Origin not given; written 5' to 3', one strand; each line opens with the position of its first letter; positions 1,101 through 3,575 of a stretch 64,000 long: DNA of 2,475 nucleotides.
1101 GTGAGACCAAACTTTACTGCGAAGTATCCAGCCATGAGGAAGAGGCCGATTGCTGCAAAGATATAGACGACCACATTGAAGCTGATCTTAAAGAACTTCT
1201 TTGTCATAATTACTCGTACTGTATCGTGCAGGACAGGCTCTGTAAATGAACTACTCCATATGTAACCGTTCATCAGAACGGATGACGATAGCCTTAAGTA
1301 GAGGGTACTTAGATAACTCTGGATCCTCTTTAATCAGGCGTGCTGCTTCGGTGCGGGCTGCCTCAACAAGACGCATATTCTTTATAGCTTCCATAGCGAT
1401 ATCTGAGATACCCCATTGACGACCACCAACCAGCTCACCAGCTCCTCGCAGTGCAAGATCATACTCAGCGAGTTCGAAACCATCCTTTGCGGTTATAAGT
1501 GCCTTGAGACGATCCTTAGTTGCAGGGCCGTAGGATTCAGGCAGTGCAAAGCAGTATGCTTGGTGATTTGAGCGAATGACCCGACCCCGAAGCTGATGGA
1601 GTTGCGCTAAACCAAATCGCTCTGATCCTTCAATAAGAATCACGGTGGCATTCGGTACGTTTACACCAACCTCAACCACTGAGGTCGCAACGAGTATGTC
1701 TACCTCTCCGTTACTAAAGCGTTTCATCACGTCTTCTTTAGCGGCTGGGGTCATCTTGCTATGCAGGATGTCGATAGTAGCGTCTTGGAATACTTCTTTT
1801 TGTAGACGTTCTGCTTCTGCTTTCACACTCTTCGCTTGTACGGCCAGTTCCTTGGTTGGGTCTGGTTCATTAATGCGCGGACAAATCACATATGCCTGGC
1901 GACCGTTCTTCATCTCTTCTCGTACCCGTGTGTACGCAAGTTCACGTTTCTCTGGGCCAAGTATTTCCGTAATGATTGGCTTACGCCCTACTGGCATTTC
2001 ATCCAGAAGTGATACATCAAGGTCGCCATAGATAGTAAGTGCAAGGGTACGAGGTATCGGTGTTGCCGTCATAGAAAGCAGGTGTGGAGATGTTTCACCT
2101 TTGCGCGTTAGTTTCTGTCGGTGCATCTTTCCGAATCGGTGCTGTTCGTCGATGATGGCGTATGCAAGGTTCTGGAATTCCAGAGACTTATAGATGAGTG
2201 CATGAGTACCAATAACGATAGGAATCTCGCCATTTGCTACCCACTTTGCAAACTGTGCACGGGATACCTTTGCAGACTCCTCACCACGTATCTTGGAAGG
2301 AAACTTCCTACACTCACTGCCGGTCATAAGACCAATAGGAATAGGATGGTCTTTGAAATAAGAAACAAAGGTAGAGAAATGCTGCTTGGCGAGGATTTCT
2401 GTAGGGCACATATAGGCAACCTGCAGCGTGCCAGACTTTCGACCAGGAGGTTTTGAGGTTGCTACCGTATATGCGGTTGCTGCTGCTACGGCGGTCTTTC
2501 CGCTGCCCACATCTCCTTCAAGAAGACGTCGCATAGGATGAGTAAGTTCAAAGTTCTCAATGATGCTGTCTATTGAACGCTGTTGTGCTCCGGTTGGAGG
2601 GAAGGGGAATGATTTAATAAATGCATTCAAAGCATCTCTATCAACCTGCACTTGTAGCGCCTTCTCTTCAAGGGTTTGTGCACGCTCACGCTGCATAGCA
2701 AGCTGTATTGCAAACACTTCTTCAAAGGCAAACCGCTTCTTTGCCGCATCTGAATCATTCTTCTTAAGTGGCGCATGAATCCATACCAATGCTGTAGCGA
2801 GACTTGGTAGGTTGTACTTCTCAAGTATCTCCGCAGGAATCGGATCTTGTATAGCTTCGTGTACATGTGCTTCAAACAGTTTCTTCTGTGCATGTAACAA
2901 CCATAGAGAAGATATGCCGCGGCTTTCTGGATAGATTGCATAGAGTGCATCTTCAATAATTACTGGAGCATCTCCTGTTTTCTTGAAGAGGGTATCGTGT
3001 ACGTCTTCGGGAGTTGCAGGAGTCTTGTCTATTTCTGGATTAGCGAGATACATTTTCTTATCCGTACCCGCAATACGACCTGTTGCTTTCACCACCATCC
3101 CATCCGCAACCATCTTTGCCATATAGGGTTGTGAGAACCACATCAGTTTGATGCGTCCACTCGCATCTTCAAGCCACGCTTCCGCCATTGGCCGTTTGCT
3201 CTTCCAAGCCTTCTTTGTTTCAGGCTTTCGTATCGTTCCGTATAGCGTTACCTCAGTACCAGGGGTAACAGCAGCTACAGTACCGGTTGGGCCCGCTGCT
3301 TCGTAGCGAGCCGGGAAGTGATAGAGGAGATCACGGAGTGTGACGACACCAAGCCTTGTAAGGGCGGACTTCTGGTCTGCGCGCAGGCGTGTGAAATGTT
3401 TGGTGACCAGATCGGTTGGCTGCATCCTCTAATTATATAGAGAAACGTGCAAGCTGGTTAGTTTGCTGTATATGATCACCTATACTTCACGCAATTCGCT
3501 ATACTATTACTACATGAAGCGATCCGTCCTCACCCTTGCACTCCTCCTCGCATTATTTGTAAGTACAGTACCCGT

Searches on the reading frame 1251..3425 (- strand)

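Call 83: search_protein_families(library=pfam, proteins=[window:1251-3425:-], max_evalue=0.001)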
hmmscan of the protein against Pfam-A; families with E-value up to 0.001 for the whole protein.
window:1251-3425:- (724 aa): 7 families
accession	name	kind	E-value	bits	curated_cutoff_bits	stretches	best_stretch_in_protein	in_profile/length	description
PF00270.35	DEAD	-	8.9e-21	74.8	26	1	280-461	3-164/167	DEAD/DEAH box helicase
PF00271.37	Helicase_C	-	1e-17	64.8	23.5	1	504-619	11-109/110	Helicase conserved C-terminal domain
PF04851.21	ResIII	-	3.6e-12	46.9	22.5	1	279-456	6-162/164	Type III restriction enzyme, res subunit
PF17191.10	RecG_wedge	-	3.8e-12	46.5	23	1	17-136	11-129/162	RecG wedge domain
PF19833.4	RecG_dom3_C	-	7.7e-09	35.9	26.8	1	647-706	2-63/87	ATP-dependent DNA helicase RecG, domain 3, C-terminal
PF01336.31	tRNA_anti-codon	-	2.2e-07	31.1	27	1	59-132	1-72/75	OB-fold nucleic acid binding domain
PF22590.2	Cas3-like_C_2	-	0.00021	22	27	1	536-620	17-105/106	CRISPR-associated nuclease/helicase Cas3, C-terminal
